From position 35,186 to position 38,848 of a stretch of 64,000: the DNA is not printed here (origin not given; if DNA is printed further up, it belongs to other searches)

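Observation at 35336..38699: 1121-aa single-polypeptide GH18-like + CE4 deacetylase + processive GT2 synthase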

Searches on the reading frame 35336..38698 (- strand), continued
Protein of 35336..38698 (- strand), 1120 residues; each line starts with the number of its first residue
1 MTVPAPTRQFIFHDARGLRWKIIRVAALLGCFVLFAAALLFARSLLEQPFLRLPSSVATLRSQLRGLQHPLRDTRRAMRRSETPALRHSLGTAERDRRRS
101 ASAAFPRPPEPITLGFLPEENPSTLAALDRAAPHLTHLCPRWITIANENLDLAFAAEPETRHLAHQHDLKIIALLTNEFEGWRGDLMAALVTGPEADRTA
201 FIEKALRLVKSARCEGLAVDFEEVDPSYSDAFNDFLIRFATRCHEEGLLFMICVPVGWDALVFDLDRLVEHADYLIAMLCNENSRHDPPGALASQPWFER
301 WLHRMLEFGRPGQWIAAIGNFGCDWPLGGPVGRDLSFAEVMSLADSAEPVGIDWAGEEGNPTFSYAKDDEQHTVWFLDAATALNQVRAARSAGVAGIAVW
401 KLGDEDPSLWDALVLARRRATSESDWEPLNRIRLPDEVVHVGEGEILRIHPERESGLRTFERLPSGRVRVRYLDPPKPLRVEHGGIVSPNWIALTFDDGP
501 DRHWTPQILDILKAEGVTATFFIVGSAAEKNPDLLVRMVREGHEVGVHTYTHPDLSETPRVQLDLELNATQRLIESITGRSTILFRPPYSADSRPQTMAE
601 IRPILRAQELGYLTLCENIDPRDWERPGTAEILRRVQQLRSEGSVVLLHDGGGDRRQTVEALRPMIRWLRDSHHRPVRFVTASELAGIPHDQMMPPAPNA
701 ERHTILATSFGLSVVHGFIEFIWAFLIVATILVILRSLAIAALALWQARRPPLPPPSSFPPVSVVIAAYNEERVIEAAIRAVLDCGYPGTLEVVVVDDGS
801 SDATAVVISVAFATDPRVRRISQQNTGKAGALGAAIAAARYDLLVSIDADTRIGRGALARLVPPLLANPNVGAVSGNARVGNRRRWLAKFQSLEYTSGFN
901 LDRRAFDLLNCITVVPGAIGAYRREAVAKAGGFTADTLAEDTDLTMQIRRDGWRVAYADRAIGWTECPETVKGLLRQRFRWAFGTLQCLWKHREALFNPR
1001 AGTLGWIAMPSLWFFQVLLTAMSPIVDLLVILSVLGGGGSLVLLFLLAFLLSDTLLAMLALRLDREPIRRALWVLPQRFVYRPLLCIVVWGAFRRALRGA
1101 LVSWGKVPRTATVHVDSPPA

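Call 25: find_encoding_contigs(protein=P0061, flank=10000, max_places=1)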
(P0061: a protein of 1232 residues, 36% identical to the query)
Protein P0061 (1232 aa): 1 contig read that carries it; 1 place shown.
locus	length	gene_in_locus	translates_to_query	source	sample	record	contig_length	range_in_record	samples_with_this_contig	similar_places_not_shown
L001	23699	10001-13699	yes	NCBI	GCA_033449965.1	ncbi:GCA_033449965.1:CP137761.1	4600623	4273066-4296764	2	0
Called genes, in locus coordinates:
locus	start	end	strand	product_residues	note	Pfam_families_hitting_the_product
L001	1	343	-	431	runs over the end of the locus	PF00860:Xan_ur_permease, PF00916:Sulfate_transp (weak)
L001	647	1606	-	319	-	PF00056:Ldh_1_N, PF02866:Ldh_1_C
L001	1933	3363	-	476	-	PF00206:Lyase_1, PF10415:FumaraseC_C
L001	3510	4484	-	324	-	PF00294:PfkB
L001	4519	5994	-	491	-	PF00251:Glyco_hydro_32N, PF04616:Glyco_hydro_43 (faint), PF08244:Glyco_hydro_32C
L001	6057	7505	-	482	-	PF00367:PTS_EIIB, PF02378:PTS_EIIC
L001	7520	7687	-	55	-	-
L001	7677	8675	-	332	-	PF00356:LacI, PF00532:Peripla_BP_1, PF13407:Peripla_BP_4, PF13377:Peripla_BP_3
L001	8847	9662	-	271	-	PF00702:Hydrolase (faint), PF05116:S6PP (weak), PF08282:Hydrolase_3, PF05116:S6PP (weak)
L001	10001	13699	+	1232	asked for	PF00704:Glyco_hydro_18, PF01522:Polysacc_deac_1, PF13506:Glyco_transf_21, PF00535:Glycos_transf_2, PF10111:Glyco_tranf_2_2, PF13641:Glyco_tranf_2_3, PF01644:Chitin_synth_1, PF13632:Glyco_trans_2_3, +1 more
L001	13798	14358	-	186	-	-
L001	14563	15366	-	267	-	-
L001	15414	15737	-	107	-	-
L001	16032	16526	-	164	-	-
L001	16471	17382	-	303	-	PF00392:GntR, PF00155:Aminotran_1_2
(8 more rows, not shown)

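Call 26: find_encoding_contigs(protein=P0082, flank=10000, max_places=1)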
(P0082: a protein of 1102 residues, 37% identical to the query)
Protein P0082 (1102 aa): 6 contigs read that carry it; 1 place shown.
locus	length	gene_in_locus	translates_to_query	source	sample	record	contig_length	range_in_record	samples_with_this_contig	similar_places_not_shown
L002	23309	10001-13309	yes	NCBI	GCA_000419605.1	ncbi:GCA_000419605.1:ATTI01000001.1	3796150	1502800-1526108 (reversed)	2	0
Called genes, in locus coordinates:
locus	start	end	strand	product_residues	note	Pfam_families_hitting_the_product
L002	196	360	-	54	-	PF05649:Peptidase_M13_N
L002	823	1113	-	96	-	PF13356:Arm-DNA-bind_3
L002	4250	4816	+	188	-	-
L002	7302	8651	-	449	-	PF00512:HisKA (weak), PF02518:HATPase_c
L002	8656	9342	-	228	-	PF00072:Response_reg, PF00486:Trans_reg_C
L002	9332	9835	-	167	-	PF00595:PDZ (weak), PF13180:PDZ_2 (weak), PF17820:PDZ_6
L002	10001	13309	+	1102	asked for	PF01522:Polysacc_deac_1, PF13506:Glyco_transf_21, PF00535:Glycos_transf_2, PF13641:Glyco_tranf_2_3, PF01644:Chitin_synth_1 (faint), PF03142:Chitin_synth_2 (weak), PF13632:Glyco_trans_2_3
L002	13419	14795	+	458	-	PF00144:Beta-lactamase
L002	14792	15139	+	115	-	PF04237:YjbR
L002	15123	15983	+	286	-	-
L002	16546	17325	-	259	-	PF00027:cNMP_binding, PF13545:HTH_Crp_2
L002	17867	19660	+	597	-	PF00989:PAS, PF08447:PAS_3, PF08448:PAS_4, PF00989:PAS (weak), PF08448:PAS_4 (weak), PF08447:PAS_3, PF08447:PAS_3, PF07536:HWE_HK, +3 more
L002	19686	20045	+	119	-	PF00072:Response_reg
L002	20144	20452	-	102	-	-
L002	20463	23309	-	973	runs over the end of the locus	PF07715:Plug, PF00593:TonB_dep_Rec_b-barrel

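Call 27: find_encoding_contigs(protein=P0004, flank=10000, max_places=1)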
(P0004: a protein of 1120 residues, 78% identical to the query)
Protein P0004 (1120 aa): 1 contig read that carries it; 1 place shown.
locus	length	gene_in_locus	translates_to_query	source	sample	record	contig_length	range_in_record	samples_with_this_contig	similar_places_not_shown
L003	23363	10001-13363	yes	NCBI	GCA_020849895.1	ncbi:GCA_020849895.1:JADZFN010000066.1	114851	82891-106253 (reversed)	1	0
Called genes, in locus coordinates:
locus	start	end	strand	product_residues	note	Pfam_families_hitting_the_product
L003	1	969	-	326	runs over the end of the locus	PF02653:BPD_transp_2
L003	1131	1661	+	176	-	PF01451:LMWPc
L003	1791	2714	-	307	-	PF02826:2-Hacid_dh_C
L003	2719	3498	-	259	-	PF11306:DUF3108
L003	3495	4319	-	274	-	PF01694:Rhomboid, PF20216:DUF6576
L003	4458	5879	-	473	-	PF13372:Alginate_exp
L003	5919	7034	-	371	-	PF03595:SLAC1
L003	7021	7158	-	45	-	-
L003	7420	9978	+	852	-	PF02836:Glyco_hydro_2_C (weak), PF03198:Glyco_hydro_72 (faint), PF13506:Glyco_transf_21, PF00535:Glycos_transf_2, PF10111:Glyco_tranf_2_2, PF13641:Glyco_tranf_2_3, PF13632:Glyco_trans_2_3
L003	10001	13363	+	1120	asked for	PF00704:Glyco_hydro_18 (weak), PF01522:Polysacc_deac_1, PF13506:Glyco_transf_21, PF00535:Glycos_transf_2, PF13641:Glyco_tranf_2_3, PF01644:Chitin_synth_1 (weak), PF03142:Chitin_synth_2, PF13632:Glyco_trans_2_3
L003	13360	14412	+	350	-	PF02156:Glyco_hydro_26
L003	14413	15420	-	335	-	PF01118:Semialdhyde_dh, PF02774:Semialdhyde_dhC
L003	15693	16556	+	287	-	PF08501:Shikimate_dh_N, PF01488:Shikimate_DH (weak), PF18317:SDH_C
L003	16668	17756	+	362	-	PF06750:A24_N_bact, PF01478:Peptidase_A24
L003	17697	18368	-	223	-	-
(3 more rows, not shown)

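Call 28: find_encoding_contigs(protein=P0060, flank=8000, max_places=1)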
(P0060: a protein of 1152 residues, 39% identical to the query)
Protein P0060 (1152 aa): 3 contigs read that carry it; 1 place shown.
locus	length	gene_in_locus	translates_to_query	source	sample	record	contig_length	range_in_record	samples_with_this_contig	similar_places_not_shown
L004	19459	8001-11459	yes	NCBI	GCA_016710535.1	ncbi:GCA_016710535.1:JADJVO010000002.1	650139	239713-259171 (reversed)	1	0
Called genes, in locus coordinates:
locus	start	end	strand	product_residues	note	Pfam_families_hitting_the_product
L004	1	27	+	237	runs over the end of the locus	PF00702:Hydrolase, PF13419:HAD_2, PF13242:Hydrolase_like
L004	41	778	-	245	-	PF00106:adh_short, PF08659:KR (weak), PF13561:adh_short_C2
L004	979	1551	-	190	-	PF11249:DUF3047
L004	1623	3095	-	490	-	-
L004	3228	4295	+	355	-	PF00534:Glycos_transf_1, PF13692:Glyco_trans_1_4, PF20706:GT4-conflict (weak), PF13524:Glyco_trans_1_2 (weak)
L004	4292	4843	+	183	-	PF01242:PTPS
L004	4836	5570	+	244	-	PF23441:SDR, PF00106:adh_short, PF08659:KR, PF13561:adh_short_C2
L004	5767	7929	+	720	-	PF00754:F5_F8_type_C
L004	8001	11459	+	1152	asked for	PF00704:Glyco_hydro_18, PF01522:Polysacc_deac_1, PF13506:Glyco_transf_21, PF00535:Glycos_transf_2, PF10111:Glyco_tranf_2_2 (weak), PF13641:Glyco_tranf_2_3, PF01644:Chitin_synth_1, PF13632:Glyco_trans_2_3, +1 more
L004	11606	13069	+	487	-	PF00015:MCPsignal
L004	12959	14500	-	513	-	-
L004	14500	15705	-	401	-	-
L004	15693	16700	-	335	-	PF04321:RmlD_sub_bind, PF05368:NmrA, PF01073:3Beta_HSD, PF01370:Epimerase, PF07993:NAD_binding_4 (faint), PF13460:NAD_binding_10, PF16363:GDP_Man_Dehyd, PF02719:Polysacc_synt_2 (weak)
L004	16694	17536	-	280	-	-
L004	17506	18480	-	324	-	PF00535:Glycos_transf_2, PF13641:Glyco_tranf_2_3, PF13632:Glyco_trans_2_3 (weak)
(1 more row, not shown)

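Call 29: find_encoding_contigs(protein=P0093, flank=8000, max_places=1)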
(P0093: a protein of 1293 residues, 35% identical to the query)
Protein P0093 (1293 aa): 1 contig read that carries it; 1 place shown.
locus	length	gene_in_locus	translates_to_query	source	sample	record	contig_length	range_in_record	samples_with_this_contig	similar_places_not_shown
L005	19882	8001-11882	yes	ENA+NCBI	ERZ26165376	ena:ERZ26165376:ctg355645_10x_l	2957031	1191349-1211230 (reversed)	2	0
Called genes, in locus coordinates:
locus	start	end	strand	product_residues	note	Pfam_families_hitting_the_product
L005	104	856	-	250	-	PF01209:Ubie_methyltran, PF13489:Methyltransf_23, PF06325:PrmA (weak), PF13847:Methyltransf_31, PF08241:Methyltransf_11, PF08242:Methyltransf_12, PF13649:Methyltransf_25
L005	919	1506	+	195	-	PF03551:PadR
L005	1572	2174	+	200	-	PF12840:HTH_20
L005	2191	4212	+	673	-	PF05649:Peptidase_M13_N, PF01431:Peptidase_M13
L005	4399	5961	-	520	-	PF00875:DNA_photolyase, PF03441:FAD_binding_7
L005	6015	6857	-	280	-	PF17131:TP_0789-like (weak)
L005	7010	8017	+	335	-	PF01522:Polysacc_deac_1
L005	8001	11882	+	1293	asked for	PF00704:Glyco_hydro_18, PF01522:Polysacc_deac_1, PF13506:Glyco_transf_21 (weak), PF00535:Glycos_transf_2, PF10111:Glyco_tranf_2_2, PF13641:Glyco_tranf_2_3, PF13632:Glyco_trans_2_3, PF13506:Glyco_transf_21 (weak), +1 more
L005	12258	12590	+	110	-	-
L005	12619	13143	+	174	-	-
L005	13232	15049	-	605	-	PF17957:Big_7 (faint), PF07833:Cu_amine_oxidN1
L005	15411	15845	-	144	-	-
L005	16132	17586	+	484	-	PF02881:SRP54_N, PF00448:SRP54, PF02978:SRP_SPB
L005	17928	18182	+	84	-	PF00886:Ribosomal_S16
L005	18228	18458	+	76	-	PF13083:KH_KhpA-B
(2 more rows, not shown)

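Call 30: find_encoding_contigs(protein=P0052, flank=8000, max_places=1)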
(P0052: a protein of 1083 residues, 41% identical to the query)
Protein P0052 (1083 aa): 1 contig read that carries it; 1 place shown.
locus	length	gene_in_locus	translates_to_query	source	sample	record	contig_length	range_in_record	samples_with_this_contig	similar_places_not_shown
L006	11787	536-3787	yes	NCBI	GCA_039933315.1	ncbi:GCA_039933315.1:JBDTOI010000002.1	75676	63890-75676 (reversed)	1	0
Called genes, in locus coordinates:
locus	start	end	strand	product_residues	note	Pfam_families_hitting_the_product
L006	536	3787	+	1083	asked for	PF00704:Glyco_hydro_18, PF01522:Polysacc_deac_1, PF13506:Glyco_transf_21, PF00535:Glycos_transf_2, PF10111:Glyco_tranf_2_2, PF13641:Glyco_tranf_2_3, PF01644:Chitin_synth_1 (weak), PF13632:Glyco_trans_2_3, +1 more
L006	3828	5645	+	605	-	PF03901:Glyco_transf_22 (faint), PF13231:PMT_2 (weak)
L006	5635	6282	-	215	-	PF08332:CaMKII_AD (weak), PF11533:AtzH-like (weak), PF13474:SnoaL_3, PF14534:DUF4440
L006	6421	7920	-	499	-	PF00749:tRNA-synt_1c, PF19269:Anticodon_2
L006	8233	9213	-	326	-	PF01258:zf-dskA_traR (weak), PF07228:SpoIIE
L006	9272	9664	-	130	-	PF01022:HTH_5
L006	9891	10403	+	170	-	PF00903:Glyoxalase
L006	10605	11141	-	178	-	PF16231:DUF4890 (weak), PF07813:LTXXQ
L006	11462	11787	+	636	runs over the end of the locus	PF13292:DXP_synthase_N, PF00456:Transketolase_N, PF02779:Transket_pyr, PF02780:Transketolase_C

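Call 31: find_encoding_contigs(protein=P0007, flank=8000, max_places=1)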
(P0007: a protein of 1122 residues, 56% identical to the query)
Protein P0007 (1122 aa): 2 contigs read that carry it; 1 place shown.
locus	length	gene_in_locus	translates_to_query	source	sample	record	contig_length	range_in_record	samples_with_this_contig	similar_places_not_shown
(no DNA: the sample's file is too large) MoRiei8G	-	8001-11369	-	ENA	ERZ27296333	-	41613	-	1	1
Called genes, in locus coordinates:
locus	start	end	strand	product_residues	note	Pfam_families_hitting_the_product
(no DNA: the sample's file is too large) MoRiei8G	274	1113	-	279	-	PF03781:FGE-sulfatase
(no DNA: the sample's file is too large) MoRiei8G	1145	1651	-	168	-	-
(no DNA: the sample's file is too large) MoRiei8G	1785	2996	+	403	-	PF00389:2-Hacid_dh, PF02826:2-Hacid_dh_C, PF03446:NAD_binding_2, PF01842:ACT (weak)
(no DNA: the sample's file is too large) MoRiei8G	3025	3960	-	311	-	-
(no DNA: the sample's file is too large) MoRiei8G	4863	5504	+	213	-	-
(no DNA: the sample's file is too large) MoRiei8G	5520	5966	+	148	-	-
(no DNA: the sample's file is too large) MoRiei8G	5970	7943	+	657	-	PF02878:PGM_PMM_I, PF02879:PGM_PMM_II, PF02880:PGM_PMM_III (weak)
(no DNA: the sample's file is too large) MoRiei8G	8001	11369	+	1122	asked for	PF00704:Glyco_hydro_18, PF01522:Polysacc_deac_1, PF13506:Glyco_transf_21, PF00535:Glycos_transf_2, PF13641:Glyco_tranf_2_3, PF01644:Chitin_synth_1 (weak), PF03142:Chitin_synth_2, PF13632:Glyco_trans_2_3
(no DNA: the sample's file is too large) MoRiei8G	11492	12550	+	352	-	PF02156:Glyco_hydro_26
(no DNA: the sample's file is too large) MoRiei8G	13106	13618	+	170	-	-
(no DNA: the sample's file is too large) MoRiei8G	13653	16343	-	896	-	-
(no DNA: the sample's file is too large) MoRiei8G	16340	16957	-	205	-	PF03602:Cons_hypoth95, PF02475:TRM5-TYW2_MTfase (weak), PF05175:MTS (weak)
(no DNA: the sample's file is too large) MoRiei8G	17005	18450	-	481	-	PF05170:AsmA (faint), PF13116:YhdP (faint)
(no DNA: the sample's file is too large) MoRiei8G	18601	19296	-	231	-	-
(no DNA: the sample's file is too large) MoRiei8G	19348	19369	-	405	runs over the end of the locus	PF02746:MR_MLE_N, PF13378:MR_MLE_C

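Call 34: find_related_loci(query=P0114, collection=genome_contigs, flank=4000)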
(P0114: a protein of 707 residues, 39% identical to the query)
Query P0114 (707 aa) in genome_contigs; peptide patterns used: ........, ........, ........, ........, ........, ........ (x = any residue, [..] = any of these).
600 stretches matched a pattern (row limit reached: there are more); 567 encode a relative of the query (tblastn E <= 1e-3); the best 80 are kept; 80 distinct loci.
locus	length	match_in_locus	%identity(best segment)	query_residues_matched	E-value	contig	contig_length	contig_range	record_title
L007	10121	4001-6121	92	1-707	0e+0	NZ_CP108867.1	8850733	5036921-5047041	Streptomyces sp. NBC_00829 chromosome, complete genome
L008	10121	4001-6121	92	1-707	0e+0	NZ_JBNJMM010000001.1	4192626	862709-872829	Streptomyces sp. CA-135486 MDNA_WGS_110_2, whole genome shotgun sequence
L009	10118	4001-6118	90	1-707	0e+0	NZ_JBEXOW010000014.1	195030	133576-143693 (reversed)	Streptomyces sp. NPDC006540 NPDC006540_30_A10.ctg-0014, whole genome shotgun sequence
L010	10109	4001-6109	89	3-705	0e+0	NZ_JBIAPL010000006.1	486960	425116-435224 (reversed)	Streptomyces sp. NPDC003023 NPDC003023_16_D1.ctg-0006, whole genome shotgun sequence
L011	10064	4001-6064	89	20-707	0e+0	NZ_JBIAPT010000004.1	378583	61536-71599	Streptomyces sp. NPDC002889 NPDC002889_298_G10.ctg-0004, whole genome shotgun sequence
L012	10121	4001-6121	87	1-707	0e+0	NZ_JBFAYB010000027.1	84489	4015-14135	Streptomyces sp. NPDC051907 NPDC051907_48_A8.ctg-0027, whole genome shotgun sequence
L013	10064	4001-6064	90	1-688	0e+0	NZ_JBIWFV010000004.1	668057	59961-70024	Streptomyces sp. NPDC096176 NPDC096176_262_C1.ctg-0004, whole genome shotgun sequence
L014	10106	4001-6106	88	1-702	0e+0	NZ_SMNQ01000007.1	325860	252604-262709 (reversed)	Streptomyces sp. WAC05374 substr. delta StrH AA000514-7_WAC05374, whole genome shotgun sequence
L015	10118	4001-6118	85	1-706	0e+0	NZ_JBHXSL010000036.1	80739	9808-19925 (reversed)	Streptomyces sp. NPDC058685 NPDC058685_T47_B1.ctg-0036, whole genome shotgun sequence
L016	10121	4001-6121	92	1-707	0e+0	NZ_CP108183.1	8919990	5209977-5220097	Streptomyces sp. NBC_00133 chromosome, complete genome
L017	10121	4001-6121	87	1-707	0e+0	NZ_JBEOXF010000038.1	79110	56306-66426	Streptomyces sp. NPDC002133 NPDC002133_39_E11.ctg-0038, whole genome shotgun sequence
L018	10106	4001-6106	87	1-702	0e+0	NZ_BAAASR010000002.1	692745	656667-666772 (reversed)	Streptomyces gobitricini strain JCM 5062 sequence02, whole genome shotgun sequence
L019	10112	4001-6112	87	1-704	0e+0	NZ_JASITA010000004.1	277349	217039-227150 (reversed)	Streptomyces sp. H27-C3 NODE_4_length_277349_cov_28.890950, whole genome shotgun sequence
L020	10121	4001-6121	86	1-707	0e+0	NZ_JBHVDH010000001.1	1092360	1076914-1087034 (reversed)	Streptomyces sp. NPDC057445 NPDC057445_350_C9.ctg-0001, whole genome shotgun sequence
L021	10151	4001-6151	83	3-707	0e+0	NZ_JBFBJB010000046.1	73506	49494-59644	Streptomyces sp. NPDC088124 NPDC088124_156_H3.ctg-0046, whole genome shotgun sequence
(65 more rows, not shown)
